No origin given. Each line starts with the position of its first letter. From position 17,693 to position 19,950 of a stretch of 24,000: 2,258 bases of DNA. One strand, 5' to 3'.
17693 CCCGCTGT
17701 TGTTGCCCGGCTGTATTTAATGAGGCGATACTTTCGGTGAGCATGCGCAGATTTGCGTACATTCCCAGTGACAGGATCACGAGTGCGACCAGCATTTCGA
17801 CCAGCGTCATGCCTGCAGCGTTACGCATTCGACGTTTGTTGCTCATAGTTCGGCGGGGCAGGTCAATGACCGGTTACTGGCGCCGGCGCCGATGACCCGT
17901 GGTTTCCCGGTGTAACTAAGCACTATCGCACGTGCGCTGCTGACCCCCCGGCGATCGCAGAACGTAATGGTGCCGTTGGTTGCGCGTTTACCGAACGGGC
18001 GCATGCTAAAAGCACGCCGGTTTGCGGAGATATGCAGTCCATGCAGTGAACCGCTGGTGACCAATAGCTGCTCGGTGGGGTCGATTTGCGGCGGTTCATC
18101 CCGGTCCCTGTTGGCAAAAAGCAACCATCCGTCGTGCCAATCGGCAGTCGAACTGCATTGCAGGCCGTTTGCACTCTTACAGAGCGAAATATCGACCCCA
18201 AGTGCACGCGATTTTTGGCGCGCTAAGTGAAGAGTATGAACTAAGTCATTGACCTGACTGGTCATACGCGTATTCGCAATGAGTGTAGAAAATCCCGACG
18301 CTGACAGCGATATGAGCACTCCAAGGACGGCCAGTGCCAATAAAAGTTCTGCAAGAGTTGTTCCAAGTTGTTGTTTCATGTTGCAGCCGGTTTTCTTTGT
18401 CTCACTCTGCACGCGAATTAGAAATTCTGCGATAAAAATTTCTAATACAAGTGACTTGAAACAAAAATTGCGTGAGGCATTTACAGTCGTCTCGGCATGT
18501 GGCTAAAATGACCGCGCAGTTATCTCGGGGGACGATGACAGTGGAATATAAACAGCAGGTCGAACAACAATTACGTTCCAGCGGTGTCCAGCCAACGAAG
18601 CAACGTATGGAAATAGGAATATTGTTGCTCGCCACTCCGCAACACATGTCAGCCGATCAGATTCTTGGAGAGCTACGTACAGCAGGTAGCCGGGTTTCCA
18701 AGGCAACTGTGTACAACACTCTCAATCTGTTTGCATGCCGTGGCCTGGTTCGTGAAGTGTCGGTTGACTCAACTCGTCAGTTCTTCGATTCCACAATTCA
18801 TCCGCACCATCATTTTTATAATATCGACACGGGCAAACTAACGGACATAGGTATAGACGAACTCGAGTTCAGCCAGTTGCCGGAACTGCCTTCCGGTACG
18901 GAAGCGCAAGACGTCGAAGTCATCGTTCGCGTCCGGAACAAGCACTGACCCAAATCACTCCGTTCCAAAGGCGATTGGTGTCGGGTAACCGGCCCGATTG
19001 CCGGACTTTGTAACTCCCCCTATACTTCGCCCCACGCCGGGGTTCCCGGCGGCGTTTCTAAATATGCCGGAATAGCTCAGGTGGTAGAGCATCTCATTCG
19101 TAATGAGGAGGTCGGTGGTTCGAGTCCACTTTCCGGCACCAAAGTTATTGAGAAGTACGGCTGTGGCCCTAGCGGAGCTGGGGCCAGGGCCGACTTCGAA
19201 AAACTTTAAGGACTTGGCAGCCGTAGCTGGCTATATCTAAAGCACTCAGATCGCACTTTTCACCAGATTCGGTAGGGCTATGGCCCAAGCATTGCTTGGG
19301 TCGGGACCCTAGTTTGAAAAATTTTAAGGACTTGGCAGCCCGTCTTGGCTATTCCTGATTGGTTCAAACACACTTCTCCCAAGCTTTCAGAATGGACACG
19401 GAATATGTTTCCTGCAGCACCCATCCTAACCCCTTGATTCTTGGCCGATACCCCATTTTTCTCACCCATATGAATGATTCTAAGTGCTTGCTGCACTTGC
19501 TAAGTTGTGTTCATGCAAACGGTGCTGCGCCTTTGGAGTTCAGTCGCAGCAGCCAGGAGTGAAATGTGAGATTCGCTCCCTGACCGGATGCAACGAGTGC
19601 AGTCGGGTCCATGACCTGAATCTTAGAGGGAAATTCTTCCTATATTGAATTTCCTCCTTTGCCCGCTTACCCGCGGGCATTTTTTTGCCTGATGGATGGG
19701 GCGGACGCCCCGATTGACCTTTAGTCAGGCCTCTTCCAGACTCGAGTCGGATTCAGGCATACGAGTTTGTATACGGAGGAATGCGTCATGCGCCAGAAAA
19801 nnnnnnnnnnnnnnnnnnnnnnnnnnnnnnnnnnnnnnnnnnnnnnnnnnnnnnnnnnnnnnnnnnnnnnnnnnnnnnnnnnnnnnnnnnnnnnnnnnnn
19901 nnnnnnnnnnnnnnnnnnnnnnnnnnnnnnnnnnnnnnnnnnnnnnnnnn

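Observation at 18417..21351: Irr-type regulator next to an exported HemF-like protein coupled to an MsrQ-like haem-b membrane protein: a candidate undescribed periplasmic tetrapyrrole or redox module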

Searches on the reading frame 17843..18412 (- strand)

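Call 81: search_protein_families(library=pfam, max_evalue=0.001, proteins=[window:17843-18412:-])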
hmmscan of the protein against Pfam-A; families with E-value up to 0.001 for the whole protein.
window:17843-18412:- (189 aa): 1 family
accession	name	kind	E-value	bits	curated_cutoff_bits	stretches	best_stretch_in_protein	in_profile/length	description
PF12019.13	GspH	-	1.2e-12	48.7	21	1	53-169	1-108/108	Type II transport protein GspH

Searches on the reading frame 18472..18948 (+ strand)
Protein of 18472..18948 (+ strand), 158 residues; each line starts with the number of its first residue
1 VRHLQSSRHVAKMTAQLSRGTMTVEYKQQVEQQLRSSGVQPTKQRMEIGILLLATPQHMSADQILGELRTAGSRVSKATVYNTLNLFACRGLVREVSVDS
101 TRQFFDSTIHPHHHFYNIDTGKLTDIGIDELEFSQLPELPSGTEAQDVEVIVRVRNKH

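Call 3: search_protein_families(library=pfam, proteins=[window:18472-18948:+], max_evalue=0.1)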
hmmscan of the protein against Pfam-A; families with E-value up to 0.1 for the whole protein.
window:18472-18948:+ (158 aa): 2 families
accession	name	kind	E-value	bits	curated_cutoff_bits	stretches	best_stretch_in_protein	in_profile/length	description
PF01475.25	FUR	-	4.6e-20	72.4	23.1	1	37-135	2-102/121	Ferric uptake regulator family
PF13565.12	HTH_32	-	0.011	16.7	33.7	1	37-84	45-73/73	Homeodomain-like domain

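Call 4: search_protein_families(library=ncbifam, proteins=[window:18472-18948:+], max_evalue=0.1)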
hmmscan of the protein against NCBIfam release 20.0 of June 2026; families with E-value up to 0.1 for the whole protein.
window:18472-18948:+ (158 aa): 12 families
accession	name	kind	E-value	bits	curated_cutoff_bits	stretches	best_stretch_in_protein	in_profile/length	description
NF045678.1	TransRegIrrA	equivalog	1.3e-40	138.5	150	1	26-157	5-137/138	iron response transcriptional regulator IrrA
NF045677.1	FeRespRegIrr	equivalog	7e-37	126.4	170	1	32-155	2-126/127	Fur family transcriptional regulator Irr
NF047462.1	FUR_perox_PerRA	exception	1e-22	81.1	200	1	28-130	6-108/142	peroxide-responsive transcriptional repressor PerRA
NF047461.1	FUR_perox_PerRB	exception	4.4e-19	68.8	250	1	27-148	14-134/143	peroxide-responsive transcriptional repressor PerRB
NF052545.1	TransRegPerRClab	equivalog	2.3e-14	53.6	180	1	29-136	3-108/138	transcriptional regulator PerR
NF006999.0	PRK09462.1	equivalog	2.8e-09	36.7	146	1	31-134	5-110/148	ferric iron uptake transcriptional regulator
NF051892.1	TransRegFurBacil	equivalog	2.2e-08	34.3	220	1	28-131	6-114/149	ferric iron uptake transcriptional regulator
NF051891.1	TransRegFurHelico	equivalog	6.4e-08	32.6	200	1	29-136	13-121/148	ferric iron uptake transcriptional regulator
NF047406.1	TransRegPerRTherm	equivalog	2.4e-06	27.8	200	1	42-129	7-94/130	manganese-dependent transcriptional regulator PerR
NF008646.0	PRK11639.1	equivalog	3.3e-05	23.6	167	1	24-102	7-83/171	zinc uptake transcriptional repressor Zur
NF033563.0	transpos_IS30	equivalog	0.028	14.1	80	1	23-86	17-83/267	IS30 family transposase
NF033577.2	transpos_IS481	equivalog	0.029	13.9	224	1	41-125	58-141/284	IS481 family transposase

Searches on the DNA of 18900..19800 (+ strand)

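Call 7: search_rna_families(source=window, start=18900, end=19800, threshold=evalue, max_evalue=1)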
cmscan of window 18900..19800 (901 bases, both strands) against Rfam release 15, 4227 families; matches with E-value up to 1: 3.
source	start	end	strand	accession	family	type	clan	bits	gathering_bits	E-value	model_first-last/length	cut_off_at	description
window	19066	19138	+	RF00005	tRNA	Gene; tRNA;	CL00001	67.9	29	1.7e-14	1-71/71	no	tRNA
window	19066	19139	-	RF04354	Plastid-ycf2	Cis-reg;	-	25.2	65.7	0.01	1-75/75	no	Plastid-ycf2 5UTR RNA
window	19624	19742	+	RF02492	Gl_U2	Gene; snRNA; splicing;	-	16.9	100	0.3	1-136/136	no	Giardia U2 spliceosomal RNA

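Call 55: build_rna_model(alignment_id=A8)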
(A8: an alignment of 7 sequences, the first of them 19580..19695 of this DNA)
Model R1 built from alignment A8 (7 sequences, 126 columns); structure: RNAalifold consensus.
model positions 114; base pairs 24; branch points 2; effective number of sequences 2.25; information 0.59 bits per position. Calibrated on 0.2 Mb of random sequence (short: E-values are rough).
structure used (alignment columns):
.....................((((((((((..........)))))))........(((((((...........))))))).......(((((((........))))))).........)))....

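Call 56: search_with_rna_model(model_id=R1, sources=[window, L005, L006, L007, L008, L009, L010, L011, L012, L013, L014, L015, L016, L017, L018, L019, L020, L021, L022, L023, L024, L025, L026, L027, L028, L029, L030, L031, L032, L033, L034, L035, L036, L037, L038, L039, L040, L041, L042, L043, L044, L045, L046, L047, L048, L049, L050, L051, L052, L053, L054, L055, L056, L057, L058, L059, L060, L061, L062, L063, L064, L065, L066, L067, L068, L069, L070, L071, L073, L075, L077, L078, L079, L080, L081, L082, L083, L084, L085, L086, L087, L088, L089, L090, L091, L092, L093, L094, L095, L096, L097, L098, L099, L100, L101, L102, L103, L104, L105, L106], max_evalue=1)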
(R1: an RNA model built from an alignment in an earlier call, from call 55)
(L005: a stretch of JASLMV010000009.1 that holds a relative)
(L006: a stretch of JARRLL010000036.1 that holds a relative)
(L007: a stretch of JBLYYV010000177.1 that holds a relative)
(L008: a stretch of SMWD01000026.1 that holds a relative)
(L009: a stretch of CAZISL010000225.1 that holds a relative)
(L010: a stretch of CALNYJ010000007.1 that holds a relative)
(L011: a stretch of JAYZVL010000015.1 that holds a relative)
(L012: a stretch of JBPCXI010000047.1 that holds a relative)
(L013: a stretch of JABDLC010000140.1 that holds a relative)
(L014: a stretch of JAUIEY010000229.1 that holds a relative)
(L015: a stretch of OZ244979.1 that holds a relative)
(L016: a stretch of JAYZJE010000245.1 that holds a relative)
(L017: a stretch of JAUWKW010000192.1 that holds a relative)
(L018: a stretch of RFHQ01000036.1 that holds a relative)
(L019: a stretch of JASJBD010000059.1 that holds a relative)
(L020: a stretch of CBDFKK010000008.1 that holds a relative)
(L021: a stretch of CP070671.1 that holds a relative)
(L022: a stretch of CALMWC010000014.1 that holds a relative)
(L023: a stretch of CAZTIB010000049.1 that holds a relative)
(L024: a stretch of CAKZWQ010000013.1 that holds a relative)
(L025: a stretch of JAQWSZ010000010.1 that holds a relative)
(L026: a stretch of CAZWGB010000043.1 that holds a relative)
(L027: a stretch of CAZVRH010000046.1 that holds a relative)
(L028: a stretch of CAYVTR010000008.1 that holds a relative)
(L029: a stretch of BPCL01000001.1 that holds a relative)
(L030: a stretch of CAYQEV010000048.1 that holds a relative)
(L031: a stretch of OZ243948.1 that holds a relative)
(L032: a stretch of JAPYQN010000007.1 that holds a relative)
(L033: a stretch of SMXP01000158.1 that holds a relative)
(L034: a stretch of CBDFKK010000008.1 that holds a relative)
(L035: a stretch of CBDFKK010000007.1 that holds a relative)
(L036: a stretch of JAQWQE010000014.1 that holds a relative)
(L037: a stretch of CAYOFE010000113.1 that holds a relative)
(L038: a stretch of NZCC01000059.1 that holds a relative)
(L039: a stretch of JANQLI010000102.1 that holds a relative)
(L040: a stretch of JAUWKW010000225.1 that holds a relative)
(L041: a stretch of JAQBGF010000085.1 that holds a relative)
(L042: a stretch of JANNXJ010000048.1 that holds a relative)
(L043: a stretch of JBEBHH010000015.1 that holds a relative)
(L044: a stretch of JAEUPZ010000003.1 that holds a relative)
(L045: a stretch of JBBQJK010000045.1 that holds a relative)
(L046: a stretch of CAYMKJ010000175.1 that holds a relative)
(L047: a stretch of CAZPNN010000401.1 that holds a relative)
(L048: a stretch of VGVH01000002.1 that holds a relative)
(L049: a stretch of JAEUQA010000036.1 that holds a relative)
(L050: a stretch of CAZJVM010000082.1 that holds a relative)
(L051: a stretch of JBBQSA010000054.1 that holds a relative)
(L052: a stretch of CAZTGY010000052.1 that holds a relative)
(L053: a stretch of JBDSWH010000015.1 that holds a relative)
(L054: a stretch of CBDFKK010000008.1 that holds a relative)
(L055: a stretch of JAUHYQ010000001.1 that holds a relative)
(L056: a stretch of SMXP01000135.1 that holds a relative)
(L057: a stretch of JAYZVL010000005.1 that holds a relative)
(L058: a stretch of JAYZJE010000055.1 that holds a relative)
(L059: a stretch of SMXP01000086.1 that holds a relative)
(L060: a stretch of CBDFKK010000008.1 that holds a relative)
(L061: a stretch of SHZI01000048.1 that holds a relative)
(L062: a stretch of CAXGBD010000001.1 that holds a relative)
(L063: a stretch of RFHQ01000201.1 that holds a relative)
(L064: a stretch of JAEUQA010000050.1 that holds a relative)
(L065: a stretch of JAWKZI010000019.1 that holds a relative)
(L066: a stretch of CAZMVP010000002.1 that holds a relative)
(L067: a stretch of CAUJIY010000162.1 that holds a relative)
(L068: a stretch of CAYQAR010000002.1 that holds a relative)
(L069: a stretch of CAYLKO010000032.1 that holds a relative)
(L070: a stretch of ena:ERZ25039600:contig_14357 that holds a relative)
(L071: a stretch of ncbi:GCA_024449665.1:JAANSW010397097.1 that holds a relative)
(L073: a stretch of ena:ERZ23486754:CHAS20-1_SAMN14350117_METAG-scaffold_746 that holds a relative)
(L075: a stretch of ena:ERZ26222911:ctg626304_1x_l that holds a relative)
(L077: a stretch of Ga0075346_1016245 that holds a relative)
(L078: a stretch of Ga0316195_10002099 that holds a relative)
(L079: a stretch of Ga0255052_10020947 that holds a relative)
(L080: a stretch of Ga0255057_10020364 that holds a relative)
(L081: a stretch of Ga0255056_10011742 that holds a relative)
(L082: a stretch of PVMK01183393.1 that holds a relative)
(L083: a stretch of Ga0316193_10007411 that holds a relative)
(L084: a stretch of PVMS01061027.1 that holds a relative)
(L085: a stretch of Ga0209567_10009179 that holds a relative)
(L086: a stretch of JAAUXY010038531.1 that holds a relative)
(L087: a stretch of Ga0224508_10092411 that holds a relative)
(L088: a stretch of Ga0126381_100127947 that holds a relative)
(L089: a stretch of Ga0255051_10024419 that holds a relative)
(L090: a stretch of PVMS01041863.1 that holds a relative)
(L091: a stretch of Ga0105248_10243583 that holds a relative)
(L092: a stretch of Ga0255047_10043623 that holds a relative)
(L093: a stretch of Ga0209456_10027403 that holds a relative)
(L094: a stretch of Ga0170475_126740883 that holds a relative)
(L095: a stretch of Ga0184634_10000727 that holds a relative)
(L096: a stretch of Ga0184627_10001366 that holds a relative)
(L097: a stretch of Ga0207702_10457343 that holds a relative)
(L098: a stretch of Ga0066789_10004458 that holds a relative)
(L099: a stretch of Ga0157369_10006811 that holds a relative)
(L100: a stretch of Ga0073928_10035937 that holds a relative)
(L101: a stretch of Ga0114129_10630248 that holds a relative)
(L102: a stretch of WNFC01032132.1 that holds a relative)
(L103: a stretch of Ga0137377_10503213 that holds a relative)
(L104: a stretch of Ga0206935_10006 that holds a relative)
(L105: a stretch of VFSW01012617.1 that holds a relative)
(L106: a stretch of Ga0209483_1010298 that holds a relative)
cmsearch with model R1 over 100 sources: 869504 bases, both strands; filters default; matches with E-value up to 1: 7.
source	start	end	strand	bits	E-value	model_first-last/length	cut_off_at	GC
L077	413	524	+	118.3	6.9e-25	1-114/114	no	0.43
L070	4835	4946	+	118.3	6.9e-25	1-114/114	no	0.45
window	19581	19695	+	109.7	7.5e-23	1-114/114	no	0.5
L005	5783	5896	+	109.2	9.8e-23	1-114/114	no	0.48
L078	3833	3944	+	101.1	7.7e-21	1-114/114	no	0.48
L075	2342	2464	+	93.8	4.2e-19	1-114/114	no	0.49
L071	4640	4759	+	91.3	1.6e-18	1-114/114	no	0.4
